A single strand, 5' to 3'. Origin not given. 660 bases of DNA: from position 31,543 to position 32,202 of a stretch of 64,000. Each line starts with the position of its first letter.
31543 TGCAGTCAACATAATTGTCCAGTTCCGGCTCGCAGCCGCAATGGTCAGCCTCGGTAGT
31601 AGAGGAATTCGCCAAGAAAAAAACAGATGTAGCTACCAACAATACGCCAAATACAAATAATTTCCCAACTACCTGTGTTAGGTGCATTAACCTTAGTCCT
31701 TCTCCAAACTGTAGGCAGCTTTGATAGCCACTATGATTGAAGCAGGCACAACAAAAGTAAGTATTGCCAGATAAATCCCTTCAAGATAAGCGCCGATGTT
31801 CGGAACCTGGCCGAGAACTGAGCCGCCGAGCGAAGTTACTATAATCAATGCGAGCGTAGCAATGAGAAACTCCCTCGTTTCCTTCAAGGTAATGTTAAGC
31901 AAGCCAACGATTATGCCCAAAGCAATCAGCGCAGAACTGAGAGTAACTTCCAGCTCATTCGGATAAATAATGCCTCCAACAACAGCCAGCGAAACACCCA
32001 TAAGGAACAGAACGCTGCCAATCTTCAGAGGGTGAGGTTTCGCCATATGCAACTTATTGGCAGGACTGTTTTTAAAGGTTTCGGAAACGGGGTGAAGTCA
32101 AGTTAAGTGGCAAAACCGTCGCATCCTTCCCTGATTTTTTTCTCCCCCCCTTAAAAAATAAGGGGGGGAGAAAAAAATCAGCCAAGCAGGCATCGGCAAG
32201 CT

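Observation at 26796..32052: Secretome operon: membrane protein, 1393-aa Cys-rich metzincin-motif giant, and Cys-rich C-terminally anchored protein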

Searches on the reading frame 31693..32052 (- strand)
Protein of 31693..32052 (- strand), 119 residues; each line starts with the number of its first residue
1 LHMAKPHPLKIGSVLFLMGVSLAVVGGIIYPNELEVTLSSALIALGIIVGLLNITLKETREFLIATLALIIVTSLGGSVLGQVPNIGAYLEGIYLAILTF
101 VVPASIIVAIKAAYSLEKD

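Call 4: search_protein_families(library=pfam, proteins=[window:31693-32052:-], max_evalue=1)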
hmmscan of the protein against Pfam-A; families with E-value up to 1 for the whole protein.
window:31693-32052:- (119 aa): 3 families
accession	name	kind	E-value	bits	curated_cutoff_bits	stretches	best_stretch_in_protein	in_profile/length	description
PF19545.4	DUF6069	-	0.32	11.5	27.2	1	17-104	30-122/129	Family of unknown function (DUF6069)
PF04247.17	SirB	-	0.74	10.4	30.9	1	4-71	38-103/120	Invasion gene expression up-regulator, SirB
PF13781.11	DoxX_3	-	0.94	10.5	25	1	14-80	13-79/102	DoxX-like family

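Call 6: search_protein_families(library=ncbifam, proteins=[window:31693-32052:-], max_evalue=1)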
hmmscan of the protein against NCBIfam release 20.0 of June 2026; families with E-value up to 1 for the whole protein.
window:31693-32052:- (119 aa): 1 family
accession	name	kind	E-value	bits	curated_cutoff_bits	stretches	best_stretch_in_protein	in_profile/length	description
NF052412.1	NOV95GJQ_fam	equivalog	0.11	12.3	200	1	14-102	15-105/172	NOV95GJQ family terpene biosynthesis-related protein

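Call 66: find_homologous_proteins(query=window:31696-32046:-, max_evalue=0.01)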
Query window:31696-32046:- (117 aa): 8 proteins with E <= 0.01 among 90 candidates.
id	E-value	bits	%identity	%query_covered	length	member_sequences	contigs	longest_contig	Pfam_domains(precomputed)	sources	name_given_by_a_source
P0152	1.7e-50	188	100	87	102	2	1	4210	-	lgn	-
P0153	1.3e-36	143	60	98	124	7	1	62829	-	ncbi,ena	-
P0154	8.8e-35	137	60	100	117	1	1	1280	-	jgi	-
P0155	7.1e-28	115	55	94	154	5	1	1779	-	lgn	-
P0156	1.5e-14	72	46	91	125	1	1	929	-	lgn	-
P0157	5.9e-11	60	41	98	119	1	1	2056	-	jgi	-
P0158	2.9e-8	52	45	67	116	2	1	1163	-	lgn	-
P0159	1.6e-7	49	37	95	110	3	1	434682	-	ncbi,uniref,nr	ncbi:hypothetical protein [Kangiella shandongensis]|uniref:hypothetical protein n=1 Tax=Kangiella sh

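Call 67: find_encoding_contigs(protein=P0153, flank=10000, max_places=3)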
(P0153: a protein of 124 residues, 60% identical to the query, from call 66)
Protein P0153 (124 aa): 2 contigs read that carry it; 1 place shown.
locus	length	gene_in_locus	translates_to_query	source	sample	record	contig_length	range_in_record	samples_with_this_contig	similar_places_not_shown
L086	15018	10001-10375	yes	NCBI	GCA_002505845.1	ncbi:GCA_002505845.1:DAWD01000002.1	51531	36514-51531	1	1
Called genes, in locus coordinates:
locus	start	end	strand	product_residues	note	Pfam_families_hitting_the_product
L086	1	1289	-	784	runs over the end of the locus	PF03104:DNA_pol_B_exo1, PF13482:RNase_H_2 (weak), PF10108:DNA_pol_B_exo2, PF03175:DNA_pol_B_2 (faint), PF00136:DNA_pol_B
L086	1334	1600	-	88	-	-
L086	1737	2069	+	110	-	-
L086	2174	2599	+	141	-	-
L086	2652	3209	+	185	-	PF01936:NYN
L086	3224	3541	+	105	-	PF01906:YbjQ_1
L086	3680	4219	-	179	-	-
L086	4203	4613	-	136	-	-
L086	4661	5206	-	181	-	PF00252:Ribosomal_L16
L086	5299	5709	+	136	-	PF01467:CTP_transf_like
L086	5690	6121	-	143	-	PF00293:NUDIX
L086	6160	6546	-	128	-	-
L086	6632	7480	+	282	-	PF07136:DUF1385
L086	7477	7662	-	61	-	-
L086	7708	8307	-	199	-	PF00827:Ribosomal_L15e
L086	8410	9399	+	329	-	PF01380:SIS (weak), PF10432:bact-PGI_C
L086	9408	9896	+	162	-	-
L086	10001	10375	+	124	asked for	-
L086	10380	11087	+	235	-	-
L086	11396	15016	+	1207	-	?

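Call 68: find_encoding_contigs(protein=P0159, flank=5000, max_places=2)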
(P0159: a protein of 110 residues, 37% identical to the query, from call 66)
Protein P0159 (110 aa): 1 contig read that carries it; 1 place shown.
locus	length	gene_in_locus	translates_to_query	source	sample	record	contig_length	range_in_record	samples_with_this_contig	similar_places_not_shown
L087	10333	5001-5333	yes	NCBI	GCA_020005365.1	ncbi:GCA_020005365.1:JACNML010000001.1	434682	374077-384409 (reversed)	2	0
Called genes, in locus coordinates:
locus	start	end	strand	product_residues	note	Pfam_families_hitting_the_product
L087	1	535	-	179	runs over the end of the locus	PF00227:Proteasome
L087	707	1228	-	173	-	-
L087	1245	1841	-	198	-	-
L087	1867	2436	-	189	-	PF05036:SPOR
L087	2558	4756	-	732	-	PF17764:PriA_3primeBD, PF00270:DEAD, PF04851:ResIII, PF00271:Helicase_C (weak), PF18074:PriA_C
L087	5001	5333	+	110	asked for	-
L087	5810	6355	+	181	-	-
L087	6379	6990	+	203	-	-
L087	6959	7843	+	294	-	PF00345:PapD_N (weak)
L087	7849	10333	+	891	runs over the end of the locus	PF17210:SdrD_B (faint), PF13620:CarboxypepD_reg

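Call 73: search_protein_families(library=pfam, proteins=[L086:11396-15016:+, L086:10380-11087:+, P0153], max_evalue=0.1)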
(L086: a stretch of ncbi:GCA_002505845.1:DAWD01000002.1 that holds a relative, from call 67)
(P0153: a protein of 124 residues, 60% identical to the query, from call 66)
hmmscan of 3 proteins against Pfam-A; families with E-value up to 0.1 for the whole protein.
L086:11396-15016:+ (1207 aa): 0 families

L086:10380-11087:+ (235 aa): 2 families
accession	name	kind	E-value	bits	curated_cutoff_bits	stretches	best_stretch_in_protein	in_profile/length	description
PF22540.1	RET_CRD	-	0.018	15.7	26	1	135-161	46-71/103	RET, Cysteine Rich Domain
PF19199.5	Phage_coatGP8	-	0.065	13.8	24.6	0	211-233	46-68/69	Phage major coat protein, Gp8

P0153 (124 aa): 0 families

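Call 75: find_encoding_contigs(protein=P0157, flank=3000, max_places=2)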
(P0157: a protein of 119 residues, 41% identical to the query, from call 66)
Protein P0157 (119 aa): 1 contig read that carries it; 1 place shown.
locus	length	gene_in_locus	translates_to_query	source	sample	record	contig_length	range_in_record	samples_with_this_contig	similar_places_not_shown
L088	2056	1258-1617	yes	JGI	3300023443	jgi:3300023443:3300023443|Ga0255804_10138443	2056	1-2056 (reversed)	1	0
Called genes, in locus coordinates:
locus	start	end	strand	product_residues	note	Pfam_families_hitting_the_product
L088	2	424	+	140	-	?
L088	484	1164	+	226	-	PF13483:Lactamase_B_3, PF12706:Lactamase_B_2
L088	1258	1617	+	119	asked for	-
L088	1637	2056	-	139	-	?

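Call 76: find_encoding_contigs(protein=P0155, flank=3000, max_places=3)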
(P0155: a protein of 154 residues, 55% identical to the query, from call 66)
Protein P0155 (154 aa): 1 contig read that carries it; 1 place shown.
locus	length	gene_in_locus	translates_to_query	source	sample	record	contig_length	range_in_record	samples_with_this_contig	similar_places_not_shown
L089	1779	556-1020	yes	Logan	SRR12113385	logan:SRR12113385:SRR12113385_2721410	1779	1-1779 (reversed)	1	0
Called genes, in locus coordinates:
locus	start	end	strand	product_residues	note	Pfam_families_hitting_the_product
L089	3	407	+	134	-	?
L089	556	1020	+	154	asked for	-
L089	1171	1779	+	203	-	?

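Call 77: find_encoding_contigs(protein=P0154, flank=3000, max_places=2)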
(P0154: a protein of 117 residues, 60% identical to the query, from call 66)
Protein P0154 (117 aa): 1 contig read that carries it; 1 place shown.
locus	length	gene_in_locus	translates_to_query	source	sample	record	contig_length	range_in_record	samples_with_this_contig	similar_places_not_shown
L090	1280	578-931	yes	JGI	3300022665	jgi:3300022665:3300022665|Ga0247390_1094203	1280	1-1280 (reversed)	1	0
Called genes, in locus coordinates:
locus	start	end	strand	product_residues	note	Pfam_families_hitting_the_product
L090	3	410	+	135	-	?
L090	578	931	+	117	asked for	-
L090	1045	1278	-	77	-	?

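Call 103: find_encoding_contigs(protein=P0153, flank=10000, max_places=10)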
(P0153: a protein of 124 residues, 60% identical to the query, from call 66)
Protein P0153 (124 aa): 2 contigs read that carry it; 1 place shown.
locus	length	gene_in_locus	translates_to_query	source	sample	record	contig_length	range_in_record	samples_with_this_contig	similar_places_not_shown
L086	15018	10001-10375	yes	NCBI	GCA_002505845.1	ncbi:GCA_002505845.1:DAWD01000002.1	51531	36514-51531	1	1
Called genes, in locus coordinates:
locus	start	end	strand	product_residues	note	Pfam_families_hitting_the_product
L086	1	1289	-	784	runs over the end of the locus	PF03104:DNA_pol_B_exo1, PF13482:RNase_H_2 (weak), PF10108:DNA_pol_B_exo2, PF03175:DNA_pol_B_2 (faint), PF00136:DNA_pol_B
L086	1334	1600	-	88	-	-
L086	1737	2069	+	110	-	-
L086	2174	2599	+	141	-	-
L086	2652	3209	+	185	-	PF01936:NYN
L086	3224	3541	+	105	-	PF01906:YbjQ_1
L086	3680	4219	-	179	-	-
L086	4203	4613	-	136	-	-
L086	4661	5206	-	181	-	PF00252:Ribosomal_L16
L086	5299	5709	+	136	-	PF01467:CTP_transf_like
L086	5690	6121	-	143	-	PF00293:NUDIX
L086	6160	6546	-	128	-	-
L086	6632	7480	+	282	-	PF07136:DUF1385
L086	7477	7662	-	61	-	-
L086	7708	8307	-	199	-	PF00827:Ribosomal_L15e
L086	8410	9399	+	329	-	PF01380:SIS (weak), PF10432:bact-PGI_C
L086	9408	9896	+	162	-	-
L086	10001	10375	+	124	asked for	-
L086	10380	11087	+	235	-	-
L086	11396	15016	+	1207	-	?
